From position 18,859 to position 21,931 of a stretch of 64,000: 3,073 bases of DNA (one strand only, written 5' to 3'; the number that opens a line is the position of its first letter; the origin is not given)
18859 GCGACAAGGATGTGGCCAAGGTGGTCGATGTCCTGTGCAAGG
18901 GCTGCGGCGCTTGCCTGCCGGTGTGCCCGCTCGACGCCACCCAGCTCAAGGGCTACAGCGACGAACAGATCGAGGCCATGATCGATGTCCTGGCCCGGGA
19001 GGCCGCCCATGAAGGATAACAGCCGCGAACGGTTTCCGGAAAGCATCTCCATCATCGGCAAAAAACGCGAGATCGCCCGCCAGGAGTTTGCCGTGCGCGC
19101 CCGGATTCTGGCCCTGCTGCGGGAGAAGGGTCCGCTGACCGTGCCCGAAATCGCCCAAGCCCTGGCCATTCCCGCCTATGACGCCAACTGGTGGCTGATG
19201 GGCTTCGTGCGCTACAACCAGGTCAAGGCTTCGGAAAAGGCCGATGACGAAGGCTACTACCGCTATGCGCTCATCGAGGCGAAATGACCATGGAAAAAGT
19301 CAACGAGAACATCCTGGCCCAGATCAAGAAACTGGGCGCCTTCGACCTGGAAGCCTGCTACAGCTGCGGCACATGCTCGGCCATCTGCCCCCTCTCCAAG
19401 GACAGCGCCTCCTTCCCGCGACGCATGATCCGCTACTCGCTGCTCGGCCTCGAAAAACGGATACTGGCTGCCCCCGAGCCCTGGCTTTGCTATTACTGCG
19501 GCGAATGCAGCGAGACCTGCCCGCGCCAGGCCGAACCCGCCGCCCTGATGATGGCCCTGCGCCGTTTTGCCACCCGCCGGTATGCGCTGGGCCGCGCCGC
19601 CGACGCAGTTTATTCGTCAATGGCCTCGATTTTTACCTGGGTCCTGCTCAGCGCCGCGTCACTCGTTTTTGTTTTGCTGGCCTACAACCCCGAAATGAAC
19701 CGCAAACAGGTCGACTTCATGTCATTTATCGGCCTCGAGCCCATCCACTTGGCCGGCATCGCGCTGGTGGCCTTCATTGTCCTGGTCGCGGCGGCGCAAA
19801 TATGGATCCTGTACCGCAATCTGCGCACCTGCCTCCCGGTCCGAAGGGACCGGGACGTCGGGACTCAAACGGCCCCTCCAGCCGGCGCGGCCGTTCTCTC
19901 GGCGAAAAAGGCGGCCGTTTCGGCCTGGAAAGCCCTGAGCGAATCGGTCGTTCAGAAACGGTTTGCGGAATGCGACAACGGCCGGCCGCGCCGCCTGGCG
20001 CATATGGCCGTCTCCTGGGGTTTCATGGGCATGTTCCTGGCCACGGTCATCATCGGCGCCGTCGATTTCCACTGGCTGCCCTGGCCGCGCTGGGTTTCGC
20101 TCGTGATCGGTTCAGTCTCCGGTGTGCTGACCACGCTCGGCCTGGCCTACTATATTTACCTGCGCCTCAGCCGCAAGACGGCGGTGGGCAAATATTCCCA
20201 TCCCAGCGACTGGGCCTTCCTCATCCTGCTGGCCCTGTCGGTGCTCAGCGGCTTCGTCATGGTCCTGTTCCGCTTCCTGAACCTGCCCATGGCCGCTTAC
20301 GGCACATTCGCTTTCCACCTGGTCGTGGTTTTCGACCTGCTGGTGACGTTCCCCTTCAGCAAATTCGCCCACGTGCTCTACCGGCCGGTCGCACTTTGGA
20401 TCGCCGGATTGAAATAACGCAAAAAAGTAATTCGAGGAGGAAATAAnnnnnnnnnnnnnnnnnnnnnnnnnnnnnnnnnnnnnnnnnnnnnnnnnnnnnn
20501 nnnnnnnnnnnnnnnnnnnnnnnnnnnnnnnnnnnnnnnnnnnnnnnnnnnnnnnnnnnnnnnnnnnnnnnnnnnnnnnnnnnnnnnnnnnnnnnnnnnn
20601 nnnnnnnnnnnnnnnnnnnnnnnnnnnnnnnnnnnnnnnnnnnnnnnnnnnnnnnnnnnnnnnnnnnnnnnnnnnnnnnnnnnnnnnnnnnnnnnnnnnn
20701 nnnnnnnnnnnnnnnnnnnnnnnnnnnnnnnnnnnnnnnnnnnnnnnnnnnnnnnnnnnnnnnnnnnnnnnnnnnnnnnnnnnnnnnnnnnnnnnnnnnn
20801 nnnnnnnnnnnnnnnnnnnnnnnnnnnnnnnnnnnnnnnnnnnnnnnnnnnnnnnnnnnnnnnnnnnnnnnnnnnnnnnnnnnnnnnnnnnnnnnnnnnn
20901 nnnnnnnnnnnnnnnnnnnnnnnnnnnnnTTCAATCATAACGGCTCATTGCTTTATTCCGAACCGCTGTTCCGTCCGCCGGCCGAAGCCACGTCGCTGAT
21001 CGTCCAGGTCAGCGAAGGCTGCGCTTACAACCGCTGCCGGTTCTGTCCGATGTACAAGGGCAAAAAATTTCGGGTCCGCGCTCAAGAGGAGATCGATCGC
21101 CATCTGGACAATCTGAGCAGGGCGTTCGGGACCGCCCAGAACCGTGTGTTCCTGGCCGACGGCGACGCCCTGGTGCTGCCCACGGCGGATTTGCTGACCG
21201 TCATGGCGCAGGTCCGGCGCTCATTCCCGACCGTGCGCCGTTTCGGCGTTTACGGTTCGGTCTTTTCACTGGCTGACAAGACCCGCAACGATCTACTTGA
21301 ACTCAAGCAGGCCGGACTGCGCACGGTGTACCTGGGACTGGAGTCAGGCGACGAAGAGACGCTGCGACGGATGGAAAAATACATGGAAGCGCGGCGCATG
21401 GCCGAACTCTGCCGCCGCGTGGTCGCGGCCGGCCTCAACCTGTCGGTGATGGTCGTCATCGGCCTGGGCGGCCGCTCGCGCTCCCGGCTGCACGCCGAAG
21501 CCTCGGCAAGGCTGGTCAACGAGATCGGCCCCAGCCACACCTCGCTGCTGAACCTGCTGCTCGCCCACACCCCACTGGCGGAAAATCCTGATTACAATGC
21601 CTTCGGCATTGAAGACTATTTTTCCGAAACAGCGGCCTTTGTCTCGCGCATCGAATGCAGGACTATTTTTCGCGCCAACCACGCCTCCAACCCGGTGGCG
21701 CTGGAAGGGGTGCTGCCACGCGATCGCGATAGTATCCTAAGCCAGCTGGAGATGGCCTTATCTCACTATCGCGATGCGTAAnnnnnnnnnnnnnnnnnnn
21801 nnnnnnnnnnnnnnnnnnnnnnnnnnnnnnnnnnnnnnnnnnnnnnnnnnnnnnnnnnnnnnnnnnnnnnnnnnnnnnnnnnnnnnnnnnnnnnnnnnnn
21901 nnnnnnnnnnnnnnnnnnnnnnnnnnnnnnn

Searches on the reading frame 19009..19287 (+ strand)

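Call 59: search_protein_families(library=ncbifam, proteins=[window:19009-19287:+], max_evalue=0.01)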
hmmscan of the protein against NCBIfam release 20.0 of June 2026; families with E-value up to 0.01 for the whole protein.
window:19009-19287:+ (92 aa): 1 family
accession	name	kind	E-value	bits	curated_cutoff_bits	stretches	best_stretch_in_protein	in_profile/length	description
NF033788.1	HTH_metalloreg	subfamily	0.0054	16.5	55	1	29-55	12-38/77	metalloregulator ArsR/SmtB family transcription factor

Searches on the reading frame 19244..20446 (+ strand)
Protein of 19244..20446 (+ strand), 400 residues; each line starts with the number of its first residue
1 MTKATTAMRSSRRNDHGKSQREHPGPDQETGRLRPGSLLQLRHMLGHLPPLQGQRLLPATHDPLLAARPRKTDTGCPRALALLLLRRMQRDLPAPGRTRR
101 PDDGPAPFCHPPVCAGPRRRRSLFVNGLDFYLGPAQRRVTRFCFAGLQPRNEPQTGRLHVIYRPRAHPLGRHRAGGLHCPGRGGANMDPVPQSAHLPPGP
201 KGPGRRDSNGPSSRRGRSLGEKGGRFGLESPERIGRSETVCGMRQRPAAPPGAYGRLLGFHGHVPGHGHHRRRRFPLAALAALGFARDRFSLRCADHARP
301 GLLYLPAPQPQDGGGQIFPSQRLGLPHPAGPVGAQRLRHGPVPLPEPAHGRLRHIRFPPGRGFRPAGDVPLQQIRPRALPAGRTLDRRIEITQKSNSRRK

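Call 3: search_protein_families(library=pfam, proteins=[window:19244-20446:+], max_evalue=0.01)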
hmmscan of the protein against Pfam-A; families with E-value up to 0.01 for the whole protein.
window:19244-20446:+ (400 aa): 0 families

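Call 4: search_protein_families(library=ncbifam, proteins=[window:19244-20446:+], max_evalue=0.01)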
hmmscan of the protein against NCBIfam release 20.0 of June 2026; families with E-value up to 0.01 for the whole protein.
window:19244-20446:+ (400 aa): 0 families

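Call 14: search_protein_families(library=pfam, proteins=[window:19284-20417:+], max_evalue=0.001)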
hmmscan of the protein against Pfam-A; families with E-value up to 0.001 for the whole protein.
window:19284-20417:+ (377 aa): 9 families
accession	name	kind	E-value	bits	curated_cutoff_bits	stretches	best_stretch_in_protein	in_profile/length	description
PF13183.11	Fer4_8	-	1.3e-08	35.7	27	1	22-81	2-66/68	4Fe-4S dicluster domain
PF13187.11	Fer4_9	-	1e-07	32.3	27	1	24-83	1-51/52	4Fe-4S dicluster domain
PF02665.19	Nitrate_red_gam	-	1.2e-07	32.1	22.9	1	269-330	84-144/217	Nitrate reductase gamma subunit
PF13237.11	Fer4_10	-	4.4e-06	27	25.5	1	20-80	4-53/53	4Fe-4S dicluster domain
PF25160.1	LdpA_Fe-S-bd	-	5.1e-06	26.6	27.6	0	22-39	25-42/49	LdpA Fe-S cluster-binding domain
PF12838.12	Fer4_7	-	3e-05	24.8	27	0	25-83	2-52/52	4Fe-4S dicluster domain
PF00037.32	Fer4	-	4.7e-05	23.5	21.1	0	20-36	3-19/24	4Fe-4S binding domain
PF13534.11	Fer4_17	-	9.8e-05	23.3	22.2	1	24-82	1-59/61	4Fe-4S dicluster domain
PF14697.11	Fer4_21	-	0.00042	20.8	35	0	10-37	26-53/59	4Fe-4S dicluster domain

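Call 59: search_protein_families(library=ncbifam, proteins=[window:19284-20417:+], max_evalue=0.01)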
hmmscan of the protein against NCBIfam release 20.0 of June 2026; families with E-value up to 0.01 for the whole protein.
window:19284-20417:+ (377 aa): 21 families
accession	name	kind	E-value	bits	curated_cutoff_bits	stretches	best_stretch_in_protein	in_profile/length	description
NF038018.1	qmoC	equivalog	4.4e-63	213.9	300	1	12-371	7-358/360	quinone-interacting membrane-bound oxidoreductase complex subunit QmoC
TIGR03290.1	CoB_CoM_SS_C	equivalog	2.2e-19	69.9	160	1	23-106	2-85/144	CoB--CoM heterodisulfide reductase subunit C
NF011607.0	PRK15033.1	subfamily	8.5e-16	57.8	524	1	22-371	32-371/389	tricarballylate utilization 4Fe-4S protein TcuB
NF041890.1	hdrC_Methbact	equivalog_domain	8.5e-14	51.6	270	1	5-99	11-104/192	ferredoxin:CoB-CoM heterodisulfide reductase subunit HdrC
TIGR02484.1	CitB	equivalog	1.4e-12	47.4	246.6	1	22-373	13-354/372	tricarballylate utilization 4Fe-4S protein TcuB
NF041779.1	hetero_SS_HdrC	equivalog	2.5e-11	43.4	350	1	8-98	16-105/198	ferredoxin:CoB-CoM heterodisulfide reductase subunit HdrC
NF042909.1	FMH_DH_FwdF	exception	4.3e-05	22.8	375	1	20-83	254-310/336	tungsten-dependent formylmethanofuran dehydrogenase subunit FwdF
NF009226.0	PRK12576.1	equivalog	5.5e-05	22.6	344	1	20-96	151-237/317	succinate dehydrogenase/fumarate reductase iron-sulfur subunit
TIGR00351.1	narI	equivalog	0.00011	22.1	105.55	1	214-329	34-146/225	respiratory nitrate reductase subunit gamma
NF058577.1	FdxA_fam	equivalog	0.00014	21.9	65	0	21-37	34-50/52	4Fe-4S ferredoxin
TIGR03287.1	methan_mark_16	hypoth_equivalog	0.00016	20.2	363.95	0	13-38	320-345/391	methanogenesis marker 16 metalloprotein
NF008369.0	PRK11168.1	equivalog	0.00018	20.5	278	1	19-96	7-87/401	anaerobic glycerol-3-phosphate dehydrogenase subunit C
NF009051.0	PRK12385.1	equivalog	0.00028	20.4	333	0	66-89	202-225/244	succinate dehydrogenase/fumarate reductase iron-sulfur subunit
NF004616.0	PRK05950.1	subfamily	0.00044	19.5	228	0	67-97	204-234/238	succinate dehydrogenase iron-sulfur subunit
TIGR02512.1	FeFe_hydrog_A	subfamily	0.00049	19.1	405.95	1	20-83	4-66/375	[FeFe] hydrogenase, group A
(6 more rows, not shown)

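Call 60: search_solved_structures(query=window:19284-20417:+, max_evalue=0.01)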
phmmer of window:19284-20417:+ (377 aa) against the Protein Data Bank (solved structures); distinct sequences matched with E-value up to 0.01: 12.
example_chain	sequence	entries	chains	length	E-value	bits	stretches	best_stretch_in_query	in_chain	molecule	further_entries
7bkb_C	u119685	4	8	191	1.1e-15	61.1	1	11-100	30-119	CoB--CoM heterodisulfide reductase subunit C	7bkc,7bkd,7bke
8rvv_C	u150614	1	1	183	2.3e-14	56.7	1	8-111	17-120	H(2):CoB-CoM heterodisulfide,ferredoxin reductase subunit C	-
8rvu_c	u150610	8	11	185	2.4e-14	56.6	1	8-111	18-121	H(2):CoB-CoM heterodisulfide,ferredoxin reductase subunit C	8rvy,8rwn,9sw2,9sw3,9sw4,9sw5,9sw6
9sfi_E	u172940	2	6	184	2.2e-13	53.5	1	21-103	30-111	H(2)/formate:CoB-CoM heterodisulfide,ferredoxin reductase subunit C2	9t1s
5odc_C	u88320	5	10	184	2.9e-13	53.1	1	21-105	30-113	Heterodisulfide reductase, subunit C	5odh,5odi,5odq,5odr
5t5i_F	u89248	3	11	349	1.7e-08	37.4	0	24-83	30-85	Tungsten formylmethanofuran dehydrogenase subunit fwdF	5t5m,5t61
9sw6_H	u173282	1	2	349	1.9e-07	33.9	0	23-83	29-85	Tungsten formylmethanofuran dehydrogenase, subunit F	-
8rja_F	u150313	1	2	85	0.00095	21.8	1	23-83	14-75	NAD(P)H-quinone oxidoreductase subunit I, chloroplastic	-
9sfi_U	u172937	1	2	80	0.0028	20.2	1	23-83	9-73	4Fe-4S binding protein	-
5t5i_G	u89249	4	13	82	0.0029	20.2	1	23-83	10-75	Tungsten formylmethanofuran dehydrogenase subunit fwdG | Tungsten formylmethanofuran dehydrogenase, subunit G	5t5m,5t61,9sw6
9sfi_T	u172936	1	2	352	0.0032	20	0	48-84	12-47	4Fe-4S ferredoxin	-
1kf6_B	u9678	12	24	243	0.0035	19.9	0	13-90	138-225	FUMARATE REDUCTASE IRON-SULFUR PROTEIN | Fumarate reductase iron-sulfur subunit | Fumarate reductase (Anaerobic), Fe-S subunit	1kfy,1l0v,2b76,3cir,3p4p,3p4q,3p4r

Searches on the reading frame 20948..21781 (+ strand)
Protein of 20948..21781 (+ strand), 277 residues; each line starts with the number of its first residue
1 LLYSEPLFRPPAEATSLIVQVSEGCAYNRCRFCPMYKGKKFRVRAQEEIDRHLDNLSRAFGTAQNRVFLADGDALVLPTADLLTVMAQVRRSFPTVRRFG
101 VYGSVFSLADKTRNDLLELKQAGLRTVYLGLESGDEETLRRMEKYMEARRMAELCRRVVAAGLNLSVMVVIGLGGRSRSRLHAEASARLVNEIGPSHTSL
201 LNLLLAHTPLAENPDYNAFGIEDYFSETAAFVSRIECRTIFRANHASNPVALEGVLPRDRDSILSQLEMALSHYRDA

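Call 3: search_protein_families(library=pfam, proteins=[window:20948-21781:+], max_evalue=0.01)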
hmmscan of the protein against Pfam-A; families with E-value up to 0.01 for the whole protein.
window:20948-21781:+ (277 aa): 1 family
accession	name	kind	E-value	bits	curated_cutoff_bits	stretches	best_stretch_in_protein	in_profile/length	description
PF04055.27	Radical_SAM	-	7.6e-17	62.4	29.5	1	20-174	2-152/166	Radical SAM superfamily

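Call 4: search_protein_families(library=ncbifam, proteins=[window:20948-21781:+], max_evalue=0.01)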
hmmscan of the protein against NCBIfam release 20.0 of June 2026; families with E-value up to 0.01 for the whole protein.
window:20948-21781:+ (277 aa): 16 families
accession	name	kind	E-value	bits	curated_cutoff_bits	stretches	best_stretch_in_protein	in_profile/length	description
TIGR04479.1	bcpD_PhpK_rSAM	subfamily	1.5e-13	50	600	1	7-196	232-412/504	PhpK family radical SAM P-methyltransferase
TIGR04072.2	rSAM_ladder_B12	equivalog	2.1e-10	39.9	360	1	17-175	181-333/443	lipid biosynthesis B12-binding/radical SAM protein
TIGR03471.1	HpnJ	equivalog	3.9e-10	39.2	577.6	1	21-181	202-355/472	hopanoid biosynthesis associated radical SAM protein HpnJ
TIGR04013.1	B12_SAM_MJ_1487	hypoth_equivalog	8.1e-07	28.2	251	0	17-58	152-194/382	TIGR04013 family B12-binding domain/radical SAM domain-containing protein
NF045585.1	rSAM_slr0320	equivalog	5.7e-06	25.1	775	1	18-169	237-385/511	photosystem II high light acclimation radical SAM protein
TIGR03975.1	rSAM_ocin_1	subfamily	2.6e-05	22.9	281.85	1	15-175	260-414/606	RiPP maturation radical SAM C-methyltransferase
NF040546.1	rSAM_CUAEP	equivalog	0.0001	21.2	500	1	21-216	176-370/468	CUAEP/CCAEP-tail radical SAM (seleno)protein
NF045702.1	rSAM_GDGT_ether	equivalog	0.00012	20.8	450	1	18-171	89-239/486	tetraether lipid synthase Tes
TIGR02026.1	BchE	equivalog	0.00053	19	481.35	1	15-154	193-328/497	magnesium-protoporphyrin IX monomethyl ester anaerobic oxidative cyclase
TIGR00089.1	TIGR00089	subfamily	0.0017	17.2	251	0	13-56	137-180/429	MiaB/RimO family radical SAM methylthiotransferase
TIGR03957.1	rSAM_HmdB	equivalog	0.0019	17.5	320.9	1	109-182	128-201/317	5,10-methenyltetrahydromethanopterin hydrogenase cofactor biosynthesis protein HmdB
TIGR04367.1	HpnR_B12_rSAM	equivalog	0.0024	16.5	650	1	19-154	189-316/490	hopanoid C-3 methylase HpnR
TIGR04434.1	rSAM_Pput_1520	hypoth_equivalog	0.0037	15.9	550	1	74-207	315-455/515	B12-binding domain/radical SAM domain-containing protein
TIGR04311.1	rSAM_Geo_metal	subfamily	0.006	15.7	400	1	17-156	5-137/423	radical SAM/SPASM family putative metalloenzyme maturase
TIGR04014.1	B12_SAM_MJ_0865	equivalog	0.0061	15.4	360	0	28-179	171-324/434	methyl-coenzyme M reductase glutamine C-methyltransferase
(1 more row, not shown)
